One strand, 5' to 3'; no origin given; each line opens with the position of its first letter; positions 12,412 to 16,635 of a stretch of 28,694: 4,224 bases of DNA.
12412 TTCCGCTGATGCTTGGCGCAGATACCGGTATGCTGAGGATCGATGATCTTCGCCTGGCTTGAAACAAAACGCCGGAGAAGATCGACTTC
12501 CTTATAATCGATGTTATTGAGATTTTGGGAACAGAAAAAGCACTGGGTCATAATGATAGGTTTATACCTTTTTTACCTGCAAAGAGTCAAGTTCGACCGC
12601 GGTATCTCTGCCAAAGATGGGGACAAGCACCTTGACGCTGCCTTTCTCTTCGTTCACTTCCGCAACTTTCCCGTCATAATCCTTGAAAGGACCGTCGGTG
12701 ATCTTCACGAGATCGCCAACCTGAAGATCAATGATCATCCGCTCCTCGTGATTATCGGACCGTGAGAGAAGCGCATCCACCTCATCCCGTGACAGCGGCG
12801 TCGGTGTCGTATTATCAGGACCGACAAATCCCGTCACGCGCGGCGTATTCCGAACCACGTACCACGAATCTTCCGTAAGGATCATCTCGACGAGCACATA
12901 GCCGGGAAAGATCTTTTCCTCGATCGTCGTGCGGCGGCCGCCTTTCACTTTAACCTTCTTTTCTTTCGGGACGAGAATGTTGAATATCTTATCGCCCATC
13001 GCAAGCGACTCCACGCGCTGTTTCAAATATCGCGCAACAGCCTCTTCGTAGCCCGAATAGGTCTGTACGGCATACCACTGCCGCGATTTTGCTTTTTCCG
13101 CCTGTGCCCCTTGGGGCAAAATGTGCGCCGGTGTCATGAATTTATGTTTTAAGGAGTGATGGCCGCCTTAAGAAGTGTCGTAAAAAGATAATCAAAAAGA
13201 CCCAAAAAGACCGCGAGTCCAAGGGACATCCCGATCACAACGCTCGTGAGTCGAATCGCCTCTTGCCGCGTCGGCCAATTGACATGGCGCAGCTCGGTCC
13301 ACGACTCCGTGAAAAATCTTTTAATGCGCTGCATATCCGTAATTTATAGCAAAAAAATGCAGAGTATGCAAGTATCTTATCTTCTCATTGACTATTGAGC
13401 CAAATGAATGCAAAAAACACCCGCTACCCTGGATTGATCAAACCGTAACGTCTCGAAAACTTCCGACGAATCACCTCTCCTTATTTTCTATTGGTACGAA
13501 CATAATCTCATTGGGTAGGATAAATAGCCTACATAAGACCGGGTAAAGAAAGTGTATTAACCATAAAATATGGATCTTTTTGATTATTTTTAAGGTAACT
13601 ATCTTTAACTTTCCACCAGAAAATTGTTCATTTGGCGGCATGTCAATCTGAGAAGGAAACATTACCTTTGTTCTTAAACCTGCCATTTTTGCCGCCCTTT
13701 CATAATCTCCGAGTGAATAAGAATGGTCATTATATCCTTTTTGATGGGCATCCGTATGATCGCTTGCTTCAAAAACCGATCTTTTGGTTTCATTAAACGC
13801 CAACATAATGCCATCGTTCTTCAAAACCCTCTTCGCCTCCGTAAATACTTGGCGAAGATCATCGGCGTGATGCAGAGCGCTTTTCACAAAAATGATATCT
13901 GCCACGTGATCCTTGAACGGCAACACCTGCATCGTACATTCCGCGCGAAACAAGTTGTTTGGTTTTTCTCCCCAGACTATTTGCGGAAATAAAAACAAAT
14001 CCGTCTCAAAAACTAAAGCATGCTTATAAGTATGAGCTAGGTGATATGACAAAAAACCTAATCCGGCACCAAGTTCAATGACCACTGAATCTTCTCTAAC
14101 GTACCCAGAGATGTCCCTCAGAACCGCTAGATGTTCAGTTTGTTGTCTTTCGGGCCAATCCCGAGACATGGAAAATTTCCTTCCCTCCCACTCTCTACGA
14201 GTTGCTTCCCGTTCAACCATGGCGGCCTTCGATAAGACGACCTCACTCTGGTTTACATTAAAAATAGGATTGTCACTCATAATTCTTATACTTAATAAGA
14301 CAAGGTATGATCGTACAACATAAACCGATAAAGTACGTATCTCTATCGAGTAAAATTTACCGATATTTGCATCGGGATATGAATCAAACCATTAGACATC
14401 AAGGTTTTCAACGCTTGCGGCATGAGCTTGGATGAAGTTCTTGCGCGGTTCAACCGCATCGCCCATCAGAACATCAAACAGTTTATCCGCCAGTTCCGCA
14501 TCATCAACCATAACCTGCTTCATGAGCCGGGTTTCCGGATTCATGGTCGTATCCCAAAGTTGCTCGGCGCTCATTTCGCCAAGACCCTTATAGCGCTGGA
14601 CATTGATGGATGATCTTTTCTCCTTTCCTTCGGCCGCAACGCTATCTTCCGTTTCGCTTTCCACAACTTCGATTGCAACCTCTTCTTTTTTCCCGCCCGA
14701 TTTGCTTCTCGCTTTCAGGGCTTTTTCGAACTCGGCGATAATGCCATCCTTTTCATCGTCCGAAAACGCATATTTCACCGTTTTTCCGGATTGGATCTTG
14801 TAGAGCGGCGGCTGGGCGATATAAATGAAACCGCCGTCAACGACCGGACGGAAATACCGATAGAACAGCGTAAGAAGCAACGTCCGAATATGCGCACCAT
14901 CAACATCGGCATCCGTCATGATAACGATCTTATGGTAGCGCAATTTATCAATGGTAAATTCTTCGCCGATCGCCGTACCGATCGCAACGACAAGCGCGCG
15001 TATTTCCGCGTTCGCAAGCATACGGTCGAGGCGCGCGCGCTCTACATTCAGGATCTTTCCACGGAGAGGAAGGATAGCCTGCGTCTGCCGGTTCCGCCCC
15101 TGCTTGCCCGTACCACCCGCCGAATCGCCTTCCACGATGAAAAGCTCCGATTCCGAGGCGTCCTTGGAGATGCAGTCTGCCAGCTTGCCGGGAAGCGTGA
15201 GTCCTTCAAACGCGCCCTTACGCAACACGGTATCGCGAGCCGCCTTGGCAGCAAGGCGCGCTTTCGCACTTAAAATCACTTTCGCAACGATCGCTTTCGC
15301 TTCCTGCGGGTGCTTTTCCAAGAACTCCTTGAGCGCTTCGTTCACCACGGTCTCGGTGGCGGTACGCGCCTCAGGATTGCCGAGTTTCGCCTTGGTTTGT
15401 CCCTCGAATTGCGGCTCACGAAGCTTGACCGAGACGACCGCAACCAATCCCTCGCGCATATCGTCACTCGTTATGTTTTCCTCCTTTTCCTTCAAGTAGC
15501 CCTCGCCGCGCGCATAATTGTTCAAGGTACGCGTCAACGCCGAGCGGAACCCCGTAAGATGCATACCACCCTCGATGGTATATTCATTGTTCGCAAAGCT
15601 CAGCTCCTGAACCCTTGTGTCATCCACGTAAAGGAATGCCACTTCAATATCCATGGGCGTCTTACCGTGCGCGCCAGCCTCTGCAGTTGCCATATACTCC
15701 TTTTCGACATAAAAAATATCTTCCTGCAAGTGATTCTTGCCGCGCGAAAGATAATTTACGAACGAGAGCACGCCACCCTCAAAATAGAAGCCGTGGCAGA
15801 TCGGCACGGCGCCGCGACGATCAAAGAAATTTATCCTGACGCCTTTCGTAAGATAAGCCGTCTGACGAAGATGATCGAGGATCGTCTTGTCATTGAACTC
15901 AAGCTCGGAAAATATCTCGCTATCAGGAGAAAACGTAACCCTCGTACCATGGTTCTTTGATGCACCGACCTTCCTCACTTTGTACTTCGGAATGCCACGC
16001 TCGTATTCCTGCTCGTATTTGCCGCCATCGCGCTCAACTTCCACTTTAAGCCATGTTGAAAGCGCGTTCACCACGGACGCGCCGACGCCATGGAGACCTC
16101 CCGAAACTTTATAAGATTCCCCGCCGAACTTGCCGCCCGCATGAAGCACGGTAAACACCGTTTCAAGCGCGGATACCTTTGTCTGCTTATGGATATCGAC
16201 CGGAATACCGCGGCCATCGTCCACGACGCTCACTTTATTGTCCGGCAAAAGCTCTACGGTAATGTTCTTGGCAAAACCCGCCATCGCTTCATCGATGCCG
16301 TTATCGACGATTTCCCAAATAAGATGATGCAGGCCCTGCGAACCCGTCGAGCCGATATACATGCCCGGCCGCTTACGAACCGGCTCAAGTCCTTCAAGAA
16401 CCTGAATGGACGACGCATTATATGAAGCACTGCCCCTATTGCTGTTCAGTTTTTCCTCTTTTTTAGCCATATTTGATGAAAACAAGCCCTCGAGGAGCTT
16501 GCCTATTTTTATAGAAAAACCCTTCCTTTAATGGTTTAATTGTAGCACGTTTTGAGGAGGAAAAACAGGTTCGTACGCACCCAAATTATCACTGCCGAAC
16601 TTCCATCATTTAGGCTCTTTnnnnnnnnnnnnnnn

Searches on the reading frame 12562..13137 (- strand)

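Call 20: search_protein_families(library=pfam, proteins=[window:12562-13137:-], max_evalue=0.0001)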
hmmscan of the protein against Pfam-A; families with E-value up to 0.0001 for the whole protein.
window:12562-13137:- (191 aa): 2 families
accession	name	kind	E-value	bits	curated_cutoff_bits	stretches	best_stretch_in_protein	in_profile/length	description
PF02357.24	NusG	-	9.5e-28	97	22.2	1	20-123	2-92/93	Transcription termination factor nusG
PF00467.35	KOW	-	4.5e-07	29.9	22.3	1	140-172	1-31/32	KOW motif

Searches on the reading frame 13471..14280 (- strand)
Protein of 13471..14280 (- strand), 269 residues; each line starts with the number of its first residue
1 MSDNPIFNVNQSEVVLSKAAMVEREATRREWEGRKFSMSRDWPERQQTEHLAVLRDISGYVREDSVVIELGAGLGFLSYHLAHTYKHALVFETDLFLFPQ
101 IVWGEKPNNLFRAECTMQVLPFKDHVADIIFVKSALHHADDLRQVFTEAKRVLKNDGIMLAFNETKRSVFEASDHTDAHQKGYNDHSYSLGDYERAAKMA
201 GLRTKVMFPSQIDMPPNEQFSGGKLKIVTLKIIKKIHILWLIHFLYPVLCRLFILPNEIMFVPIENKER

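Call 20: search_protein_families(library=pfam, proteins=[window:13471-14280:-], max_evalue=0.0001)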
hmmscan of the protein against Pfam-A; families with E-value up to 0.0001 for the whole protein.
window:13471-14280:- (269 aa): 3 families
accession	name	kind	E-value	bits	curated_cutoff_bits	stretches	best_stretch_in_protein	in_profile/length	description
PF08241.18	Methyltransf_11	-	8.1e-12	46.1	21.2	1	69-160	2-94/95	Methyltransferase domain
PF13847.12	Methyltransf_31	-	3.2e-08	33.8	27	1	117-162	63-110/145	Methyltransferase domain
PF13649.12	Methyltransf_25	-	1.4e-07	32.6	27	1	67-157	1-97/97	Methyltransferase domain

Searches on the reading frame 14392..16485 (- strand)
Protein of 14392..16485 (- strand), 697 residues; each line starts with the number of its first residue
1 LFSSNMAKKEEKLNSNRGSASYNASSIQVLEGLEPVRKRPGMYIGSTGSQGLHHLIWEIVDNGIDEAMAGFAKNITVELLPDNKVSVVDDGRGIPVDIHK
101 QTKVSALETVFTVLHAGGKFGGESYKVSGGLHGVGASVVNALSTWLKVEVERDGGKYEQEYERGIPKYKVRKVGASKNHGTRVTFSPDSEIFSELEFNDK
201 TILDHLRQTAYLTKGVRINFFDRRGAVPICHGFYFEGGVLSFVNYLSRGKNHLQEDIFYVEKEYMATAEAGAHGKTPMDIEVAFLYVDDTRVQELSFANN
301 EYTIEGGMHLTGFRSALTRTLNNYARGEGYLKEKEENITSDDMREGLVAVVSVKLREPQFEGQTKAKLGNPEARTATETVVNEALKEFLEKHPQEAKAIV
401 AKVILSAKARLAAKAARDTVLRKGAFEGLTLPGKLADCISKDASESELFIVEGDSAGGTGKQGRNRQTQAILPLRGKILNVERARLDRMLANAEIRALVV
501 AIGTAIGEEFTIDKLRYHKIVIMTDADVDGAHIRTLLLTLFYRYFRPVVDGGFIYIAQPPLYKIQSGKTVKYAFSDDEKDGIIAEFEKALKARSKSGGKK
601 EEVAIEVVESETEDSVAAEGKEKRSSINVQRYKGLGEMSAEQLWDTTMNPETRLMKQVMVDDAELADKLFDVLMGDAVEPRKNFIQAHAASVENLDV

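Call 20: search_protein_families(library=pfam, proteins=[window:14392-16485:-], max_evalue=0.0001)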
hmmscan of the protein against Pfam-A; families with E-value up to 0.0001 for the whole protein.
window:14392-16485:- (697 aa): 4 families
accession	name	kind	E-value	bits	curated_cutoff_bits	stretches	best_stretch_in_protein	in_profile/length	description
PF00204.31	DNA_gyraseB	-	3.9e-55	186.4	27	1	238-418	1-172/173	DNA gyrase B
PF00986.26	DNA_gyraseB_C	-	3e-29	101.4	29.8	1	625-686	2-63/63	DNA gyrase B subunit, carboxyl terminus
PF01751.28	Toprim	-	1.6e-16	60.7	23.1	1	447-558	1-95/96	Toprim domain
PF02518.31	HATPase_c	-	5e-15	56.3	26.4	1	50-188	4-108/111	Histidine kinase-, DNA gyrase B-, and HSP90-like ATPase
